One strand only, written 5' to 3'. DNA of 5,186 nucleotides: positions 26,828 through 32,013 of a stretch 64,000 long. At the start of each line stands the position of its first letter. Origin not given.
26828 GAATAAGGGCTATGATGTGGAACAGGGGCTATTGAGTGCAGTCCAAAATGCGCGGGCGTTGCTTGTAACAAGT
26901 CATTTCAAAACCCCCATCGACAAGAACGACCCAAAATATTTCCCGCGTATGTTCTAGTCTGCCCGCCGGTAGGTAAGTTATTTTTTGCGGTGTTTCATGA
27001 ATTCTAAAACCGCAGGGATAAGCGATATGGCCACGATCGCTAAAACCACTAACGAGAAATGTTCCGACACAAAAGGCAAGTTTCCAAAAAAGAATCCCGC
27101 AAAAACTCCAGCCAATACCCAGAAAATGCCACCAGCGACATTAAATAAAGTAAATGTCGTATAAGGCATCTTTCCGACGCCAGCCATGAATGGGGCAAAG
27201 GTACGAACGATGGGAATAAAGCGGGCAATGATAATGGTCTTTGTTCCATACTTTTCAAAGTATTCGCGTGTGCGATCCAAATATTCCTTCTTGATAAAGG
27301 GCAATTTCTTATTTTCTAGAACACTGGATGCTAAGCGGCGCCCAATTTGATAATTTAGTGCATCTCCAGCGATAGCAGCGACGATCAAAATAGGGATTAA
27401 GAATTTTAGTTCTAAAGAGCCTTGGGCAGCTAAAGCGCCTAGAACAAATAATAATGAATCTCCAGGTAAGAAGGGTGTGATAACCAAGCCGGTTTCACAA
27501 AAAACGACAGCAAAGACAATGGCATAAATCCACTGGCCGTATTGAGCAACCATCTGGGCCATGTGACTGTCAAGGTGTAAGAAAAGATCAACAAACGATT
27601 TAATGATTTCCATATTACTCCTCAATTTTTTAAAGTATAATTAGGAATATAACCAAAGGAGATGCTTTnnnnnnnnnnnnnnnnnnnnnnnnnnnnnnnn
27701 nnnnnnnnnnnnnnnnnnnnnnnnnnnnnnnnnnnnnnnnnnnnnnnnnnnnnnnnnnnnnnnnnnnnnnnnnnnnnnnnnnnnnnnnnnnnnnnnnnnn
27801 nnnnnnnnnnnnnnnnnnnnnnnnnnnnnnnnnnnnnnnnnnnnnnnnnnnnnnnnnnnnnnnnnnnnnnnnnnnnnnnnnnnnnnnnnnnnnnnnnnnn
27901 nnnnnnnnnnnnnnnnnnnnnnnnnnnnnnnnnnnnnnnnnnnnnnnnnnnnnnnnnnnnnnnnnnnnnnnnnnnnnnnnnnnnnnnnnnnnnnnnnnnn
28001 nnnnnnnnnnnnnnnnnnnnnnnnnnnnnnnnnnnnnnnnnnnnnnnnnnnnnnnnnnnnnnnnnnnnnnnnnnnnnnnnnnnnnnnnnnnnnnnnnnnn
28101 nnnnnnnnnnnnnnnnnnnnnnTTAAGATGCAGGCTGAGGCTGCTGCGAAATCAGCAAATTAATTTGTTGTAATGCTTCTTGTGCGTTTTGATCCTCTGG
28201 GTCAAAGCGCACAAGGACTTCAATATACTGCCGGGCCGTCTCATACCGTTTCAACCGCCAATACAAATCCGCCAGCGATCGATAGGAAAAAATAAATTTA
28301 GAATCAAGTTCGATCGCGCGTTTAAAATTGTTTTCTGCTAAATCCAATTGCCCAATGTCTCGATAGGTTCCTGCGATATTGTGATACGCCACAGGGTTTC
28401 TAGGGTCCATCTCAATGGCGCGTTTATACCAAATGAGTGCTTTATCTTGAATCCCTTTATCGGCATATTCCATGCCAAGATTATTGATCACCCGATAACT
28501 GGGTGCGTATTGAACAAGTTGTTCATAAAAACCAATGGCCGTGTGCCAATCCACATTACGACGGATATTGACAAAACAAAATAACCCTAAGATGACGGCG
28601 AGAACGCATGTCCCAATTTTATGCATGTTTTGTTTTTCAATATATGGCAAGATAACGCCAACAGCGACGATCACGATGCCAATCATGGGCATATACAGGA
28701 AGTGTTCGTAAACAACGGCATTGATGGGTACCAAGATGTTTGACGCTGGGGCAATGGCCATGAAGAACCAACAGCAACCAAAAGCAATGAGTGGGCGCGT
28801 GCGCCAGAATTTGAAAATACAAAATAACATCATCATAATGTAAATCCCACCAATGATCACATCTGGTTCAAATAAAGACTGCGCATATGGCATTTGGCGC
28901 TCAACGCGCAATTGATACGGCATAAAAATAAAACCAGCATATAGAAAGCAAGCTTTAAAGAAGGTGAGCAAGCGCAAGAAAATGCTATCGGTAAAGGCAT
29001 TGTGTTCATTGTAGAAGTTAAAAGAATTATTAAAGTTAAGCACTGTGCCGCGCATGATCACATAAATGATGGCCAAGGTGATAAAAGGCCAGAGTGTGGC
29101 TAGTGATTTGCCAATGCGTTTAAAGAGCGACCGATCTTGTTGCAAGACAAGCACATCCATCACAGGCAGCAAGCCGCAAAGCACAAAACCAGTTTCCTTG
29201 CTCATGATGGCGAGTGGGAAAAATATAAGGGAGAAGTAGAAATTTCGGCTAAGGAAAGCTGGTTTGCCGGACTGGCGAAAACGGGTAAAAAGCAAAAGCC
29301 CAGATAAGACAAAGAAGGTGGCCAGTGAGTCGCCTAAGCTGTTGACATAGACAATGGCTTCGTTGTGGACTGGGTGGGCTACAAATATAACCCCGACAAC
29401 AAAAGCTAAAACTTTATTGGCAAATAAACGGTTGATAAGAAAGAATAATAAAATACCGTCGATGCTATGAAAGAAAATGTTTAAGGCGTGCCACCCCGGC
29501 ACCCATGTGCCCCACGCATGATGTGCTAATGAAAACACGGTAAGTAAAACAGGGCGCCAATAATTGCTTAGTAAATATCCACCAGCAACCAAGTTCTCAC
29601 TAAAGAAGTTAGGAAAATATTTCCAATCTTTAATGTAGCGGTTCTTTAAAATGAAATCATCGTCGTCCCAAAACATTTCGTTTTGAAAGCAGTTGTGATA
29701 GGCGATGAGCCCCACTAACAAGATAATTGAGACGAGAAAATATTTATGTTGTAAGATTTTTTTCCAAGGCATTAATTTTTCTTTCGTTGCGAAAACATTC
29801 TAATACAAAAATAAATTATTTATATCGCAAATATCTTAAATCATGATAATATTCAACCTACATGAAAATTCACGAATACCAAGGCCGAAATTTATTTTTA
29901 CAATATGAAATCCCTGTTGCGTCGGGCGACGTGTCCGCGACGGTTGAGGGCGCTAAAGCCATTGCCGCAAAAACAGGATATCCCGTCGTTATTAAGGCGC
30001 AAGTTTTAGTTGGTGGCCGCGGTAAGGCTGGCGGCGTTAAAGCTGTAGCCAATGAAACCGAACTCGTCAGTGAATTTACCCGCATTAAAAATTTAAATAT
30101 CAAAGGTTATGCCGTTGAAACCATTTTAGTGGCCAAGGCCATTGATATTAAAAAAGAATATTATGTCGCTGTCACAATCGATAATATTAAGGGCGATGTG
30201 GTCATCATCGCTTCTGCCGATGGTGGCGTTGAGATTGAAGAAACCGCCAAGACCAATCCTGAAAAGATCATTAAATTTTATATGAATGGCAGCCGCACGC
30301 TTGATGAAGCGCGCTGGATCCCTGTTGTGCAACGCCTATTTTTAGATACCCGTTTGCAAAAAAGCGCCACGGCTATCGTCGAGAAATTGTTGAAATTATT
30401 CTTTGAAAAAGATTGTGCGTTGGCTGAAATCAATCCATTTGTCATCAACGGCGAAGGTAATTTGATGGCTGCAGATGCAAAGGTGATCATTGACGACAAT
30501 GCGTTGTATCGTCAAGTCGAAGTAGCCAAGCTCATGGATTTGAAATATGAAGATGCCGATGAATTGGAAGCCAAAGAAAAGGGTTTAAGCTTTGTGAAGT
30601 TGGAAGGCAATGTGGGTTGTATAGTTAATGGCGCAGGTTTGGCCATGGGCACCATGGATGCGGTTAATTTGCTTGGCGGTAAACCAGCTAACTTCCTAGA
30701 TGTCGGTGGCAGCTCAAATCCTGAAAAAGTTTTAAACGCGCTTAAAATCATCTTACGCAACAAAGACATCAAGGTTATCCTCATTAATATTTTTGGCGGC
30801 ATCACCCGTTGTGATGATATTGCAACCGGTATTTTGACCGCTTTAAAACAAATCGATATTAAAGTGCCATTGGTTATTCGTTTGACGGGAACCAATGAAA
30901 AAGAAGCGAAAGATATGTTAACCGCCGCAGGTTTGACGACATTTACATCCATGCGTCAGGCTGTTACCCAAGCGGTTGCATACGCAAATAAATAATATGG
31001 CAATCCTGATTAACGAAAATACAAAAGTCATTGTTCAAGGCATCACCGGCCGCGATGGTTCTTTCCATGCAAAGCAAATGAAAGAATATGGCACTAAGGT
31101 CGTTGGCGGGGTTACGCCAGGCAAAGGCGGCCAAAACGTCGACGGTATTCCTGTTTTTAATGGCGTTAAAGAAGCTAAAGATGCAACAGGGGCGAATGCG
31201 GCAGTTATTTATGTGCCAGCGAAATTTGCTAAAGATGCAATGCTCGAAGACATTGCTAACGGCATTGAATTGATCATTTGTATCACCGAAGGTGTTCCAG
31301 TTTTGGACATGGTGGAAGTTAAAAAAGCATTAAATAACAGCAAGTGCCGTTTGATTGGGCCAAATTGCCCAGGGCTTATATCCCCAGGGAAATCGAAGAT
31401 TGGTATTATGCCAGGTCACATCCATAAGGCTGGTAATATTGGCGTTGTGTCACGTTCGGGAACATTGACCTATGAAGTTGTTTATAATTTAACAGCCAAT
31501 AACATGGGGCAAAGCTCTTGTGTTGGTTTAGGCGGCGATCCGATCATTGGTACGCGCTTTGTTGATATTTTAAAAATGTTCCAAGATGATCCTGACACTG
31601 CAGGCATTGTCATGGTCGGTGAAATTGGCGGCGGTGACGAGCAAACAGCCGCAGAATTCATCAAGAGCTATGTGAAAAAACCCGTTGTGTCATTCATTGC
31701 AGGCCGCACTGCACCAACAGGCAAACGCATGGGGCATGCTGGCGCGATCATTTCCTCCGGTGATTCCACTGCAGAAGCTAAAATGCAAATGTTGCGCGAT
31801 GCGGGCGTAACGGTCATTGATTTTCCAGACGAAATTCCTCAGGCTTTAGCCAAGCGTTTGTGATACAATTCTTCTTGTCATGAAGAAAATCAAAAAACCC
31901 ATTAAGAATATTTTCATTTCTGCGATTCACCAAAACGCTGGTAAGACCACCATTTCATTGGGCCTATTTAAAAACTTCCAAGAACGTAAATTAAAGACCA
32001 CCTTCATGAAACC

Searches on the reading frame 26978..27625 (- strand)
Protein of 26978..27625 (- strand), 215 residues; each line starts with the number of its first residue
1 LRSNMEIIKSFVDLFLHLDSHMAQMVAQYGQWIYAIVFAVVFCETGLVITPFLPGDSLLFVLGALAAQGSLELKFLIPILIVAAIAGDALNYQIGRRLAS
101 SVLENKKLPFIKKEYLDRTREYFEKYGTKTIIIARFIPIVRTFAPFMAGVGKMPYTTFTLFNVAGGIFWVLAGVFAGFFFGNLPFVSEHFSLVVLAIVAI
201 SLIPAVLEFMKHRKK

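Call 77: search_protein_families(library=pfam, proteins=[window:26978-27625:-], max_evalue=0.0001)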
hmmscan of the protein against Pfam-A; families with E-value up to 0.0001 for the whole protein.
window:26978-27625:- (215 aa): 1 family
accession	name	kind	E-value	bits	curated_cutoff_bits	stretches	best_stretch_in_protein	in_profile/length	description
PF09335.16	VTT_dom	-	4.3e-21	76.1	33.9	1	53-177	1-121/123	VTT domain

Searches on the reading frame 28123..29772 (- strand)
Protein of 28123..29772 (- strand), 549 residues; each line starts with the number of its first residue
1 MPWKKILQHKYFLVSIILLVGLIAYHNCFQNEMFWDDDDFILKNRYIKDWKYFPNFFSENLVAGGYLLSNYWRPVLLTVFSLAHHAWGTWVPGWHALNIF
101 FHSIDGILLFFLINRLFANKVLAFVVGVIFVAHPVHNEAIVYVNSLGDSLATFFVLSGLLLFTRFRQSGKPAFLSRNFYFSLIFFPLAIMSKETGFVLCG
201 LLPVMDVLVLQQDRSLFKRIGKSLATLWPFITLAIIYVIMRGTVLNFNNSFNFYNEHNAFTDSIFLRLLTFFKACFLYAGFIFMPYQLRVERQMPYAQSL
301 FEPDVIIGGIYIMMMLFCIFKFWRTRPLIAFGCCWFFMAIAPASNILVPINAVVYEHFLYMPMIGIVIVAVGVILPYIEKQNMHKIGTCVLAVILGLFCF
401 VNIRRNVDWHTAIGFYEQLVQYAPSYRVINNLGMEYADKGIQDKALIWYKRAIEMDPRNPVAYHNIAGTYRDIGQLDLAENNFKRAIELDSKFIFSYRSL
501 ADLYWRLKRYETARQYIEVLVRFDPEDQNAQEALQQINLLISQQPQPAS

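Call 11: search_protein_families(library=pfam, proteins=[window:28123-29772:-], max_evalue=0.001)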
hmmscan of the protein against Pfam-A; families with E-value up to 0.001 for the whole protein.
window:28123-29772:- (549 aa): 12 families
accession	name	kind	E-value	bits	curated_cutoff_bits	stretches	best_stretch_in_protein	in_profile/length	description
PF13181.12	TPR_8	-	1.8e-16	59.3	25.7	1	462-492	3-33/34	Tetratricopeptide repeat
PF07719.23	TPR_2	-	1e-15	56.9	27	1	428-459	3-34/34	Tetratricopeptide repeat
PF00515.34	TPR_1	-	2.4e-14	52.9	27.8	2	429-459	4-34/34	Tetratricopeptide repeat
PF13414.12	TPR_11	-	1.7e-12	47.3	26.8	2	434-467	2-35/42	TPR repeat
PF13431.12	TPR_17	-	1.1e-11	44.5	24.4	1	449-480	2-33/34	Tetratricopeptide repeat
PF13424.12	TPR_12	-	1.1e-10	41.9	30.1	1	462-518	5-69/77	Tetratricopeptide repeat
PF13432.12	TPR_16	-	1.4e-08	35.4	32.7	1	470-527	7-64/65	Tetratricopeptide repeat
PF13428.12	TPR_14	-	4.2e-08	33.5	23.5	0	497-536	4-43/44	Tetratricopeptide repeat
PF14559.12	TPR_19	-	9.6e-08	32.7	25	1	474-537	5-68/68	Tetratricopeptide repeat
PF13374.12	TPR_10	-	2.6e-07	30.9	27.5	0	462-488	4-30/42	Tetratricopeptide repeat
PF13176.12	TPR_7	-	9.5e-07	28.9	27.9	0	497-527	2-34/36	Tetratricopeptide repeat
PF14853.12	Fis1_TPR_C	-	0.00027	21.5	25.3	1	504-532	11-39/53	Fis1 C-terminal tetratricopeptide repeat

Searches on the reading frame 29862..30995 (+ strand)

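Call 11: search_protein_families(library=pfam, proteins=[window:29862-30995:+], max_evalue=0.001)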
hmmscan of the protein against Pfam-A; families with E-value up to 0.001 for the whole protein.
window:29862-30995:+ (377 aa): 5 families
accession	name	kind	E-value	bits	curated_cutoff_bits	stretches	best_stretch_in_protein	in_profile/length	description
PF08442.15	ATP-grasp_2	-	9.4e-55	185.8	29.5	1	2-195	1-202/202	ATP-grasp domain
PF00549.24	Ligase_CoA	-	3.5e-28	98.7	24.5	1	254-371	1-125/128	CoA-ligase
PF24948.1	Citrate_synth_N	-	4.1e-11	43.1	83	1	40-217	52-227/232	ATP-citrate synthase ATP-grasp domain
PF02786.22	CPSase_L_D2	-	4e-10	40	19.8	1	14-121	11-115/211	Carbamoyl-phosphate synthase L chain, ATP binding domain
PF13549.11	ATP-grasp_5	-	9.5e-10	38.6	27.6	1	4-210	11-221/221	ATP-grasp domain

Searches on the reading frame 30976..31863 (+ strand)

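Call 11: search_protein_families(library=pfam, proteins=[window:30976-31863:+], max_evalue=0.001)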
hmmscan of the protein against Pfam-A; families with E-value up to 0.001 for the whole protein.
window:30976-31863:+ (295 aa): 4 families
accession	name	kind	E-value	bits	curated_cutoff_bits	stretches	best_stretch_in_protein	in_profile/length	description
PF02629.25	CoA_binding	-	1.3e-30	106.5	22.3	1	13-106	1-97/97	CoA binding domain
PF00549.24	Ligase_CoA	-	4.5e-24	85.4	24.5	1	158-278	1-127/128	CoA-ligase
PF13607.11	Succ_CoA_lig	-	2e-13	50.7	27.4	1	152-287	1-131/138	Succinyl-CoA ligase like flavodoxin domain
PF13380.12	CoA_binding_2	-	1.4e-05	25.9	22.8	1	25-135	13-114/116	CoA binding domain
